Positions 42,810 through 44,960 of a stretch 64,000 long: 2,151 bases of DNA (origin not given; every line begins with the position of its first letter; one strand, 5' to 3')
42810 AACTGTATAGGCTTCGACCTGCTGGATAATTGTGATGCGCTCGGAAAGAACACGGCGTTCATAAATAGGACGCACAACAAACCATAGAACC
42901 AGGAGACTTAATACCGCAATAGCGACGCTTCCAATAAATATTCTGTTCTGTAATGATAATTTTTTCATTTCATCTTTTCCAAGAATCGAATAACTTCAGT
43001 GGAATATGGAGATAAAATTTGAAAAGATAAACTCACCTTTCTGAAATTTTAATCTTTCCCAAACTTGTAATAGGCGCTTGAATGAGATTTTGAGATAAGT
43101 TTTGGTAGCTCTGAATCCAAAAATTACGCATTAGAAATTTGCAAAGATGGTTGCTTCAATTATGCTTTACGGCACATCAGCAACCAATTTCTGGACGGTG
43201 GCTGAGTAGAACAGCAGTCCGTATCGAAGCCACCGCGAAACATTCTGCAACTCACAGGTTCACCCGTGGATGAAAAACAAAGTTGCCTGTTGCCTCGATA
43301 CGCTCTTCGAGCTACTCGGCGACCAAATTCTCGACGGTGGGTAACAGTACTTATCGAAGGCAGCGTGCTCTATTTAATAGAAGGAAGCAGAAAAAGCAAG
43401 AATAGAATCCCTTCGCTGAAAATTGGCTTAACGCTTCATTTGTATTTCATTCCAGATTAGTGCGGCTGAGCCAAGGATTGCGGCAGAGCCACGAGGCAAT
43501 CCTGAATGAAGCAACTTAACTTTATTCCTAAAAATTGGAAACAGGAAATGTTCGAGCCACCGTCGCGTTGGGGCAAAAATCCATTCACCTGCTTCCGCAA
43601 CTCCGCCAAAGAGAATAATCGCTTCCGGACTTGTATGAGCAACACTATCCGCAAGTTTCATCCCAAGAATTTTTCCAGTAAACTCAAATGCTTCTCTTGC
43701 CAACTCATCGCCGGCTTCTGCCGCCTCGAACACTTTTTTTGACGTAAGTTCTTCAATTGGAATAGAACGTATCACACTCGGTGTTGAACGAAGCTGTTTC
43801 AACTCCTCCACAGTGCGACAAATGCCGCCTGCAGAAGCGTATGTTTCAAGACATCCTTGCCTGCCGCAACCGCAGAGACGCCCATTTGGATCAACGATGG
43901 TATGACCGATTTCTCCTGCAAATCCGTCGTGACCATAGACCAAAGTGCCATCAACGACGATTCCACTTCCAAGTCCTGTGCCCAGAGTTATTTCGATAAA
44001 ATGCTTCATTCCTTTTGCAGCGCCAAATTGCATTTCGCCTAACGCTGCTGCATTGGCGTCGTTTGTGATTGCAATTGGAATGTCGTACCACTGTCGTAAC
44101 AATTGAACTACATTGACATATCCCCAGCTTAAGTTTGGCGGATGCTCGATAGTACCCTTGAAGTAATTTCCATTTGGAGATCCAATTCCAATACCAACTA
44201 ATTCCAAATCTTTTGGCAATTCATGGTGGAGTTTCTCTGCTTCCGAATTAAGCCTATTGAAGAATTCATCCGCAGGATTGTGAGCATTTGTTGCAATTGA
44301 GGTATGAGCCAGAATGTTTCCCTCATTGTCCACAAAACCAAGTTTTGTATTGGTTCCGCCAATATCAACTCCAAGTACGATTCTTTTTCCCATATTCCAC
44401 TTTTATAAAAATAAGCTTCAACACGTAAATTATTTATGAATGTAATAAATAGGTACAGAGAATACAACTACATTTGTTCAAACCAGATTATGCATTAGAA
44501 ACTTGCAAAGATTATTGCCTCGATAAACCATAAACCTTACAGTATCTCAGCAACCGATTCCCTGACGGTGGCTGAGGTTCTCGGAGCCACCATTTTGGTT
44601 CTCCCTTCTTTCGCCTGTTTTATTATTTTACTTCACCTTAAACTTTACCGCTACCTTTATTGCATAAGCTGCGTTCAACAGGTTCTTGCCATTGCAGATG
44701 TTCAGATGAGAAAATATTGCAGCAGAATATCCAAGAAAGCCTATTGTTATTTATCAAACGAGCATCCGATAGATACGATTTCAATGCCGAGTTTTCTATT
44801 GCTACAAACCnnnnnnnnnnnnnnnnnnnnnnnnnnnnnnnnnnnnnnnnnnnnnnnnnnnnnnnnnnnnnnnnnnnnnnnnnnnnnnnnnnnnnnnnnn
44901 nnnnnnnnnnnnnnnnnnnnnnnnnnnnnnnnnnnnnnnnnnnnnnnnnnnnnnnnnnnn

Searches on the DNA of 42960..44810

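Call 39: search_rna_families(source=window, start=42960, end=44810, threshold=evalue, max_evalue=10)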
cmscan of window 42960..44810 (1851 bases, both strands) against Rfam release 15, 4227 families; matches with E-value up to 10: 8.
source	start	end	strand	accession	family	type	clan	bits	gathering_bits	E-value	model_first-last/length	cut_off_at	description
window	44676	44746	-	RF04247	bZIP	Gene; sRNA;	-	22.2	41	0.43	1-72/72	no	bZIP non canonical Hac1/Xbp1 intron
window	42969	43031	-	RF02266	XIST_intron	Gene; lncRNA;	-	19.4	70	2.8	1-68/68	no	XIST 3' intron conserved motif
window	43510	43542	+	RF01371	CRISPR-DR58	Gene; CRISPR;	-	19.1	38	1.7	1-37/37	no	CRISPR RNA direct repeat element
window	44528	44597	+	RF04231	mir-9191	Gene; miRNA;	-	18.3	100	3.6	1-73/73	no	mir-9191 microRNA precursor family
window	43830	43876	+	RF00855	mir-254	Gene; miRNA;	-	17.2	70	4.1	1-63/63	no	mir-254 microRNA precursor family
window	44112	44279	-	RF02043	HOTTIP_4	Gene; lncRNA;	-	16.8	45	6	1-166/166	no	HOXA transcript at the distal tip, conserved region 4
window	44160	44189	-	RF04360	psbT-asRNA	Gene; antisense;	-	16.2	48.5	6.4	1-38/38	no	Plastid psbT antisense RNA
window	44390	44425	-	RF02444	SpR10_sRNA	Gene; sRNA;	-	15.9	50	3.6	1-47/47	no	Streptococcus sRNA SpR10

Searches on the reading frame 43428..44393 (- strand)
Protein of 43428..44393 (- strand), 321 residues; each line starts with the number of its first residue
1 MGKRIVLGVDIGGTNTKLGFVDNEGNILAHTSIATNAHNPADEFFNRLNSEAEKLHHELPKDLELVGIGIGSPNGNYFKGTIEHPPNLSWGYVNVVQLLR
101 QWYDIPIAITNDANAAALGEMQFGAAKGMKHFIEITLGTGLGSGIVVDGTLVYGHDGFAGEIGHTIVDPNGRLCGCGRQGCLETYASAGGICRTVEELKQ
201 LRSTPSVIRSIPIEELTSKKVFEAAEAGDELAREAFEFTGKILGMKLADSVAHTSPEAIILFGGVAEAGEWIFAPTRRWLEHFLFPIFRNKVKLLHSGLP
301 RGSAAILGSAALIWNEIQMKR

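Call 28: search_protein_families(library=pfam, proteins=[window:43428-44393:-])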
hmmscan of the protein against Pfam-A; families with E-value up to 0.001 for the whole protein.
window:43428-44393:- (321 aa): 2 families
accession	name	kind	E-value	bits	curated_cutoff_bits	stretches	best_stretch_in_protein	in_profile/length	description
PF00480.26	ROK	-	2.6e-64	218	22.9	1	7-313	2-291/294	ROK family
PF02685.22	Glucokinase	-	0.0005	19.6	22.1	0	9-169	3-163/314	Glucokinase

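Call 29: find_homologous_proteins(query=window:43428-44393:-, max_evalue=1e-40)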
Query window:43428-44393:- (321 aa): 8000 proteins with E <= 1e-40 among 8000 candidates; the best 120 are listed.
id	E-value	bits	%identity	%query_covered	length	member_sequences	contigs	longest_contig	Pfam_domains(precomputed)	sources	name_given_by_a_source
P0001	4.0e-215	731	100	100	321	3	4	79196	PF00480.27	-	-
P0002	2.0e-204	696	95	100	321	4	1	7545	PF00480.27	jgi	-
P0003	2.6e-155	535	72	98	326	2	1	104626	PF00480.27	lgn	-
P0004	4.9e-155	534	70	100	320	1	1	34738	PF00480.27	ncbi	-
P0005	6.7e-150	517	72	98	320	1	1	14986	PF00480.27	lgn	-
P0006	7.2e-148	510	70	98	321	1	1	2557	PF00480.27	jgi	jgi:glucokinase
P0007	9.7e-148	510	71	99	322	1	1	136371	PF00480.27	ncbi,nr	ncbi:MAG: ROK family protein [Bacteroidetes bacterium]|nr:ROK family protein [Bacteroidota bacterium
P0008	4.3e-147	508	70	98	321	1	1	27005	PF00480.27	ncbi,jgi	jgi:glucokinase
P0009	4.9e-147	507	69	98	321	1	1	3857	PF00480.27,PF02685.23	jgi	-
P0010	6.0e-147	507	70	98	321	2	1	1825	PF00480.27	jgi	-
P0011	7.2e-147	507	69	98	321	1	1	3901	PF00480.27,PF02685.23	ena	-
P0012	7.3e-147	507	70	98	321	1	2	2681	PF00480.27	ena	-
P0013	1.3e-146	506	70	98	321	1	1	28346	PF00480.27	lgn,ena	-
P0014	2.0e-146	505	69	98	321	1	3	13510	PF00480.27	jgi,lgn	-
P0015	2.1e-146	505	69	98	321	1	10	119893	PF00480.27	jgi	jgi:glucokinase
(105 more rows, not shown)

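Call 30: find_encoding_contigs(protein=P0002, flank=10000, max_places=4)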
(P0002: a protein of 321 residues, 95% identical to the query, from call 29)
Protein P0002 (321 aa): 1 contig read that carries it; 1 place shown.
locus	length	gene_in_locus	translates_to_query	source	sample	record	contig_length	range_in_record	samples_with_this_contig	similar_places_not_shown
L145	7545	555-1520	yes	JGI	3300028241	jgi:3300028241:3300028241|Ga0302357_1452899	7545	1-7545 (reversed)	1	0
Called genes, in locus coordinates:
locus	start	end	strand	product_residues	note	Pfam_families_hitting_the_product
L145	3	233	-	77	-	?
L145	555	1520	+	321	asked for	PF00480:ROK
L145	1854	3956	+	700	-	PF00512:HisKA, PF02518:HATPase_c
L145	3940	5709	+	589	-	PF04773:FecR (faint)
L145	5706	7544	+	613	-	?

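Call 31: find_encoding_contigs(protein=P0003, flank=10000, max_places=3)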
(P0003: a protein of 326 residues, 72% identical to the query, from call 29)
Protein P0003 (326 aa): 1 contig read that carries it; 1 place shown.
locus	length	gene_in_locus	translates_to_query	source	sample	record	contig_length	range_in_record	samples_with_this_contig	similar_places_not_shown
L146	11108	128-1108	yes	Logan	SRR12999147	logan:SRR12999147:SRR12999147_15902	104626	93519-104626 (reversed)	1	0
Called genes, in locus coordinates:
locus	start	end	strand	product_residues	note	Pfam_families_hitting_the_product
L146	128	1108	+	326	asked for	PF00480:ROK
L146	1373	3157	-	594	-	PF07602:DUF1565 (weak), PF22842:Pel9A-like_beta_helix, PF13229:Beta_helix, PF18962:Por_Secre_tail (weak)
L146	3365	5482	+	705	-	PF00672:HAMP (weak), PF00512:HisKA, PF13581:HATPase_c_2 (faint), PF02518:HATPase_c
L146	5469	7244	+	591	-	PF04773:FecR, PF17936:Big_6 (faint)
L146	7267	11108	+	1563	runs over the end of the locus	PF18911:PKD_4, PF00801:PKD, PF18911:PKD_4, PF18911:PKD_4, PF00801:PKD, PF18911:PKD_4, PF00801:PKD, PF18911:PKD_4, +8 more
